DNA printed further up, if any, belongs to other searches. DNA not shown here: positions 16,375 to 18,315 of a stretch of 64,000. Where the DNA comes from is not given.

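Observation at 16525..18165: Class B sortase domain fused to a lipoprotein signal, two Big_2 domains and a GNS/GNT linker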

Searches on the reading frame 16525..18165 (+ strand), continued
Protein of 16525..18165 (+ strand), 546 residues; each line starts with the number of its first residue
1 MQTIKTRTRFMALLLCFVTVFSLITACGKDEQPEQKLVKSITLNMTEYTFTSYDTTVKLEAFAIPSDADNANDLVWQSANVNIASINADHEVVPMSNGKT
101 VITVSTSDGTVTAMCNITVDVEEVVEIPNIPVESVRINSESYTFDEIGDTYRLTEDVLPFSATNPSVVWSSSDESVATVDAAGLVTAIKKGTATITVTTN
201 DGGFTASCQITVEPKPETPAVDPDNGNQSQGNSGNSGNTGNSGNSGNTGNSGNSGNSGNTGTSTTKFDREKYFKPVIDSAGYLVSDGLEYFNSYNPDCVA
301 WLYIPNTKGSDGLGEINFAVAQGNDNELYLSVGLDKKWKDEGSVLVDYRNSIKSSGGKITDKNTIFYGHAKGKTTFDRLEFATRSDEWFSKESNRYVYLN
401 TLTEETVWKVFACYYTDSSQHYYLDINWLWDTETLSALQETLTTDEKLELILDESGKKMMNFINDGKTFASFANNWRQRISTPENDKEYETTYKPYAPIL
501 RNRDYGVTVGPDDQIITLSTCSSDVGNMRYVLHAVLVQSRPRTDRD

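Call 9: list_cluster_members(proteins=[P0006, P0011, P0012, window:16525-18162:+, window:18187-19464:+])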
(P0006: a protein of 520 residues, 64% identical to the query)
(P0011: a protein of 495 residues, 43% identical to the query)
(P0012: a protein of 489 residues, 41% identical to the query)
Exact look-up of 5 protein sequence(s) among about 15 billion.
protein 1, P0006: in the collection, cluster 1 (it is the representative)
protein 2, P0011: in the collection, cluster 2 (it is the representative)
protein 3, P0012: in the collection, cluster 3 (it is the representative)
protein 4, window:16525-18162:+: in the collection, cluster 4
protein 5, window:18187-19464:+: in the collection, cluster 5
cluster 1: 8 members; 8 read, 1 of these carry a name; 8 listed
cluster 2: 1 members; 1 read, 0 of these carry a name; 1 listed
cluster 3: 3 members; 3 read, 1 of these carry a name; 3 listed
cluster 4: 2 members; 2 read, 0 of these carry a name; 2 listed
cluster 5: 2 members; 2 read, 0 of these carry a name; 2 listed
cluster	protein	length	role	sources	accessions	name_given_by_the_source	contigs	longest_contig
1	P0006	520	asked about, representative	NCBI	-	-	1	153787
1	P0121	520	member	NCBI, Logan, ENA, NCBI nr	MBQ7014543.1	MAG: Ig-like domain-containing protein [Clostridia bacterium] | Ig-like domain-containing protein [Clostridia bacterium]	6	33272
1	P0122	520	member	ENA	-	-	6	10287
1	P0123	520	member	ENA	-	-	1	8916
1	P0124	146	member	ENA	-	-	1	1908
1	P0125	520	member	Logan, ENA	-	-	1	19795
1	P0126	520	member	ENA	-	-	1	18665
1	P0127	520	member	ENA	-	-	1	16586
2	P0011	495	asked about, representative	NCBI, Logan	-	-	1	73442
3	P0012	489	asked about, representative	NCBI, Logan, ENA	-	-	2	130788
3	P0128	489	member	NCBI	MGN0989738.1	MAG: Ig-like domain-containing protein [Eubacteriales bacterium]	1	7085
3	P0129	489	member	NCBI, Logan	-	-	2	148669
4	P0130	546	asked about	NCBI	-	-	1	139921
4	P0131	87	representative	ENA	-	-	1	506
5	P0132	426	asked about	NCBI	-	-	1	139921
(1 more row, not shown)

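Call 10: find_encoding_contigs(protein=window:16525-18165:+, flank=10000, max_places=4)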
Protein window:16525-18165:+ (546 aa): no gene with exactly this product is on record in the collection.

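Call 13: find_encoding_contigs(protein=P0006, flank=10000, max_places=3)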
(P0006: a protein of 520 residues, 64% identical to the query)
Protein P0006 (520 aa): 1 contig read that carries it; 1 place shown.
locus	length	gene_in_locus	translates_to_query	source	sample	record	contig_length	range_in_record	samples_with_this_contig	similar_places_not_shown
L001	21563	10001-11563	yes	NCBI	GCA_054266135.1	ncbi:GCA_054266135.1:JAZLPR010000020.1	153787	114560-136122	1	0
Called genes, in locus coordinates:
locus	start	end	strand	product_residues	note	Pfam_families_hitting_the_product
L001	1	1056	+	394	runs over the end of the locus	PF02670:DXP_reductoisom, PF08436:DXP_redisom_C, PF13288:DXPR_C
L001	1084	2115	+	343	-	PF02163:Peptidase_M50, PF13180:PDZ_2 (weak)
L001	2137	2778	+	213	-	PF00753:Lactamase_B, PF19583:ODP (weak)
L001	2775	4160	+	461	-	PF04055:Radical_SAM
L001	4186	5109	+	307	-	PF13191:AAA_16 (weak), PF00485:PRK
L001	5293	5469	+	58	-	PF01165:Ribosomal_S21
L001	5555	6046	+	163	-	PF09419:PGP_phosphatase (faint), PF13419:HAD_2, PF00702:Hydrolase, PF13242:Hydrolase_like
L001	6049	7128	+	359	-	PF01321:Creatinase_N, PF00557:Peptidase_M24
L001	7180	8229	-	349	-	PF00485:PRK (faint)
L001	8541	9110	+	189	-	PF14478:DUF4430 (weak)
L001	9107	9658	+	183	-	-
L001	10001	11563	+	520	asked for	PF02368:Big_2, PF04203:Sortase (faint)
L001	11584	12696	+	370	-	PF04203:Sortase (weak)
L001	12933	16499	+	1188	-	PF02463:SMC_N, PF13304:AAA_21, PF13476:AAA_23, PF13555:AAA_29 (weak), PF06470:SMC_hinge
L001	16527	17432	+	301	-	PF02881:SRP54_N, PF13604:AAA_30, PF00448:SRP54, PF01656:CbiA (weak), PF13401:AAA_22 (weak)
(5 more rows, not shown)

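Call 14: find_encoding_contigs(protein=P0012, flank=10000, max_places=2)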
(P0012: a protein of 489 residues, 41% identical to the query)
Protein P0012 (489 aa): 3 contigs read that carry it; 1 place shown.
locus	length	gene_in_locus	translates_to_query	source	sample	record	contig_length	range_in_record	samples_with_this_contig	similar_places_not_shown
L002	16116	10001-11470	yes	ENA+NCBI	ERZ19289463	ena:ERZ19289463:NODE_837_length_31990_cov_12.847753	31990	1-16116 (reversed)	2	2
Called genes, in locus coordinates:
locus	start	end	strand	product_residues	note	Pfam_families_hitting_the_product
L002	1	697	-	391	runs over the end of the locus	PF22025:ThiI_fer, PF02926:THUMP, PF02568:ThiI, PF06508:QueC (faint)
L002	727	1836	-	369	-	PF00155:Aminotran_1_2 (faint), PF00266:Aminotran_5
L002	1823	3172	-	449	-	PF02646:RmuC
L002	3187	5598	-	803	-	PF00580:UvrD-helicase, PF13245:AAA_19, PF01443:Viral_helicase1 (faint), PF00580:UvrD-helicase, PF13361:UvrD_C, PF13538:UvrD_C_2 (weak), PF21196:PcrA_UvrD_tudor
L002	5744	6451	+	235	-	PF01471:PG_binding_1, PF09374:PG_binding_3 (faint), PF07486:Hydrolase_2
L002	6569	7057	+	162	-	-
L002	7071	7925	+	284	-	PF13353:Fer4_12 (weak), PF04055:Radical_SAM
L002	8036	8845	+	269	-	PF00456:Transketolase_N, PF13292:DXP_synthase_N, PF00676:E1_dh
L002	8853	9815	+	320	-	PF02779:Transket_pyr, PF02780:Transketolase_C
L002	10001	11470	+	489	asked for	PF02368:Big_2 (weak), PF26182:Ig_NUP210_5th (faint), PF21461:HL_N-beta (faint), PF22359:Big-like (faint), PF02368:Big_2, PF26918:Ig_Eae (weak), PF04203:Sortase (weak)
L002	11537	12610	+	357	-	PF04203:Sortase (weak)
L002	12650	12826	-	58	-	-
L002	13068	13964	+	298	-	PF00892:EamA (weak)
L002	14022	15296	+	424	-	PF01408:GFO_IDH_MocA, PF22725:GFO_IDH_MocA_C3 (weak), PF21252:Glyco_hydro_109_C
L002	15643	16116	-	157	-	?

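Call 15: find_encoding_contigs(protein=P0011, flank=10000, max_places=2)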
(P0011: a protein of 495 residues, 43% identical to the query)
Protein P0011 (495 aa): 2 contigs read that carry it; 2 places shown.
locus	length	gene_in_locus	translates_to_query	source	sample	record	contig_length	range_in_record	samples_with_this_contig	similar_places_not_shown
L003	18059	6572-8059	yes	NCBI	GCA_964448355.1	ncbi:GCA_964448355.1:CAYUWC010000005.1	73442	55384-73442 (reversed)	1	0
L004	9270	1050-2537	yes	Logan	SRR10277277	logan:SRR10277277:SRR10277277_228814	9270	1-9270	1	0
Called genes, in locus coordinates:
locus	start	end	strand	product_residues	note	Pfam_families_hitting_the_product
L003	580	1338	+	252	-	PF12844:HTH_19, PF13560:HTH_31 (faint), PF01381:HTH_3, PF14559:TPR_19 (faint)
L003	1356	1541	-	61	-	-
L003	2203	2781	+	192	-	-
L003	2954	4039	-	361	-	PF01381:HTH_3, PF12844:HTH_19 (weak), PF13443:HTH_26 (weak), PF13560:HTH_31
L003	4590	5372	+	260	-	PF00456:Transketolase_N, PF13292:DXP_synthase_N, PF00676:E1_dh (weak), PF02775:TPP_enzyme_C (faint)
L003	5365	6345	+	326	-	PF02779:Transket_pyr, PF02780:Transketolase_C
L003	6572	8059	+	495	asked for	PF02368:Big_2, PF04203:Sortase (weak)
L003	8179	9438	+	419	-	PF04203:Sortase (weak)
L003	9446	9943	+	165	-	PF00583:Acetyltransf_1 (weak), PF13508:Acetyltransf_7 (weak)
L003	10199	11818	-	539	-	-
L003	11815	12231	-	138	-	-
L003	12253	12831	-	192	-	-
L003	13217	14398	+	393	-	PF00155:Aminotran_1_2, PF01212:Beta_elim_lyase (weak), PF12897:Asp_aminotransf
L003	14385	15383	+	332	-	PF00579:tRNA-synt_1b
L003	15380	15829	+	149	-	-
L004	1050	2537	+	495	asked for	PF02368:Big_2, PF04203:Sortase (weak)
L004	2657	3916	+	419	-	PF04203:Sortase (weak)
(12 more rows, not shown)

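Call 16: find_encoding_contigs(protein=P0073, flank=10000, max_places=2)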
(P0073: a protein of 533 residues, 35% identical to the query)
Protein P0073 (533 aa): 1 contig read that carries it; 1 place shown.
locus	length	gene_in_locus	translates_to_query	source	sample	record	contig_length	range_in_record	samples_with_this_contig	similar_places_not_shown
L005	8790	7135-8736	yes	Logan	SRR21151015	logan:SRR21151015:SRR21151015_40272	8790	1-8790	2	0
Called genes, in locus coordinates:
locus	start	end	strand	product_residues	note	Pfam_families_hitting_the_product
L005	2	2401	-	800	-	?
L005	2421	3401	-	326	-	PF00217:ATP-gua_Ptrans, PF27454:McsB_C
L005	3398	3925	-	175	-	PF02151:UVR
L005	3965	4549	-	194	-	PF05848:CtsR, PF17727:CtsR_C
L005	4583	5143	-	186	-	PF01569:PAP2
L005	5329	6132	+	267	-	PF00456:Transketolase_N, PF13292:DXP_synthase_N, PF00676:E1_dh, PF09364:XFP_N (weak), PF02775:TPP_enzyme_C (faint)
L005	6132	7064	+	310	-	PF02779:Transket_pyr, PF02780:Transketolase_C, PF22613:Transketolase_C_1 (faint)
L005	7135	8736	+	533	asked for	PF02368:Big_2, PF25354:Ig_NUP210_16th (faint), PF26182:Ig_NUP210_5th (faint), PF26918:Ig_Eae (faint), PF02368:Big_2, PF04203:Sortase (weak)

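Call 18: find_related_loci(query=A1, collection=genome_contigs, flank=6000)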
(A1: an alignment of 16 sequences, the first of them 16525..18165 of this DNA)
Query A1 (546 aa) in genome_contigs; peptide patterns used: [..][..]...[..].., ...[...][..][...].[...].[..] (x = any residue, [..] = any of these).
64 stretches matched a pattern; 23 encode a relative of the query (tblastn E <= 1e-3); 23 distinct loci.
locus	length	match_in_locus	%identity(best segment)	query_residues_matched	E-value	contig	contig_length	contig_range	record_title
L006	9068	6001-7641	83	1-546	0e+0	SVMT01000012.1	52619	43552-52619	MAG: Oscillospiraceae bacterium isolate SIG520 NODE_2936_length_52619_cov_2.075250, whole genome shotgun sequence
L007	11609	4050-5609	63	1-546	0e+0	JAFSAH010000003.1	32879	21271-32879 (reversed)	MAG: Clostridia bacterium isolate RGIG2960 Goat_Rectum-1__c44846, whole genome shotgun sequence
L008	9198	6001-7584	61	1-546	0e+0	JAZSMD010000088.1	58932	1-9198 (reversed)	MAG: Eubacteriales bacterium isolate T1900044555_TS20190021.MAGScoT_cleanbin_000068 SGB_294_k141_471531, whole genome sh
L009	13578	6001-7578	68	1-546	0e+0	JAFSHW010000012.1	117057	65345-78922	MAG: Clostridia bacterium isolate RGIG3157 Goat_Rectum.Co__c1006801, whole genome shotgun sequence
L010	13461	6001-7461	43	10-543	4e-118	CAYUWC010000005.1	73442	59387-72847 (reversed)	MAG TPA_asm: uncultured Oscillospiraceae bacterium isolate SRP225648_co1_365 genome assembly, contig: NODE_510_length_73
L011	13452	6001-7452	44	10-542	4e-116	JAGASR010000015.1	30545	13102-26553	MAG: Clostridia bacterium isolate RGIG8738 Water_deer_Colon-4__c103154, whole genome shotgun sequence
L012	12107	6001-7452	41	2-545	3e-114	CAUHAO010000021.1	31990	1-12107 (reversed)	MAG TPA_asm: uncultured Eubacteriales bacterium isolate SRR16280022_bin.20_MetaWRAP_v1.3_MAG genome assembly, contig: ER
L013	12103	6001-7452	41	2-545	3e-114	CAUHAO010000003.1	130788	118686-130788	MAG TPA_asm: uncultured Eubacteriales bacterium isolate SRR16280022_bin.20_MetaWRAP_v1.3_MAG genome assembly, contig: ER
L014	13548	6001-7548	42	9-542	1e-112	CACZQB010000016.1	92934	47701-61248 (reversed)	MAG: Ruminococcaceae bacterium isolate RUG12846 genome assembly, contig: RUG12846_asm_16, whole genome shotgun sequence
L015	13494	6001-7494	43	10-542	4e-115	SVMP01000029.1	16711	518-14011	MAG: Oscillospiraceae bacterium isolate SIG516 NODE_17430_length_16711_cov_1.209117, whole genome shotgun sequence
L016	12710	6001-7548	42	9-542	5e-113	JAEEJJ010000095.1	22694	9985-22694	MAG: Clostridiales bacterium isolate Tb.RUG.167 k141_5678648_flag=0_multi=42.0174_len=22694, whole genome shotgun sequen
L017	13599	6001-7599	41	5-545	8e-111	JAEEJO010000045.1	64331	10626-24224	MAG: Clostridiales bacterium isolate Tb.RUG.171 k141_7082126_flag=0_multi=40.0799_len=64331, whole genome shotgun sequen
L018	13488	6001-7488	41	4-544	9e-110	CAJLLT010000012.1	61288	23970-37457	MAG TPA_asm: uncultured Clostridiales bacterium isolate ERR321613-bin.34 genome assembly, contig: NODE_341_length_61288_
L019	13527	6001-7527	37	4-541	2e-80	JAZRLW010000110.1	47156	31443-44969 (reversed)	MAG: Eubacteriales bacterium isolate T1900045429_YK20190120.MAGScoT_cleanbin_000023 SGB_7087_k141_1320857, whole genome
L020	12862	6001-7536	35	4-541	7e-78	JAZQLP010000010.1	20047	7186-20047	MAG: Eubacteriales bacterium isolate T1900044609_TS20190075.MAGScoT_cleanbin_000020 SGB_786_k141_1900933, whole genome s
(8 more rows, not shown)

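Call 27: predict_structure(alignment_id=A1)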
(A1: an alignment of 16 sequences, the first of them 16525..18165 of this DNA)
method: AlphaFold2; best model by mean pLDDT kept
length: 546 residues; sequences in the alignment: 16
mean_pLDDT: 80.1   pTM: 0.72
mean pLDDT of the five models: 80.1, 78.3, 77.3, 76.8, 73.1
residues with pLDDT >= 90: 235; 70-90: 184; 50-70: 64; < 50: 63
segments of 3 or more residues with pLDDT < 50: 1-4, 6-9, 21-32, 224-264
pLDDT, mean of each block of 10 residues (from residue 1): 44 53 42 72 96 91 91 91 90 92 93 96 73 85 91 79 83 96 91 95 92 76 44 38 34 31 55 86 92 93 82 73 86 78 86 93 88 68 79 92 96 87 89 94 93 88 93 89 69 76 86 93 67 96 78
secondary structure, 60 per line:
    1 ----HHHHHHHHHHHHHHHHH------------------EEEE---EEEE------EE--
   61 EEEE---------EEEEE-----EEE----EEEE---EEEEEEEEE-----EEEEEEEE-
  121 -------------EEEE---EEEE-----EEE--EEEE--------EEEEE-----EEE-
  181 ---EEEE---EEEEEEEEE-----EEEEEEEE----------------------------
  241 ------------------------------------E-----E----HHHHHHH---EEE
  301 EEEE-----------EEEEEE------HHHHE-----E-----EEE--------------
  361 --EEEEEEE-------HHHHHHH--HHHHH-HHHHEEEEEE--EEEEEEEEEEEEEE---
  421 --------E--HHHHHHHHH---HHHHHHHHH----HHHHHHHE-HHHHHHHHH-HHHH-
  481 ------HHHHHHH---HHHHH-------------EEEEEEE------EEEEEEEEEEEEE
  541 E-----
elements in order: H5-21 E40-43 E47-50 E61-64 E74-78 E84-86 E91-94 E98-106 E112-119 E134-137 E141-144 E150-152 E155-158 E167-171 E177-179 E184-187 E191-199 E205-212 H288-294 E298-304 E316-321 H328-331 E344-346 E363-369 H377-383 H386-390 H392-395 E396-401 E404-417 H432-440 H444-452 H457-463 H466-474 H476-479 H487-493 H497-501 E515-521 E528-541
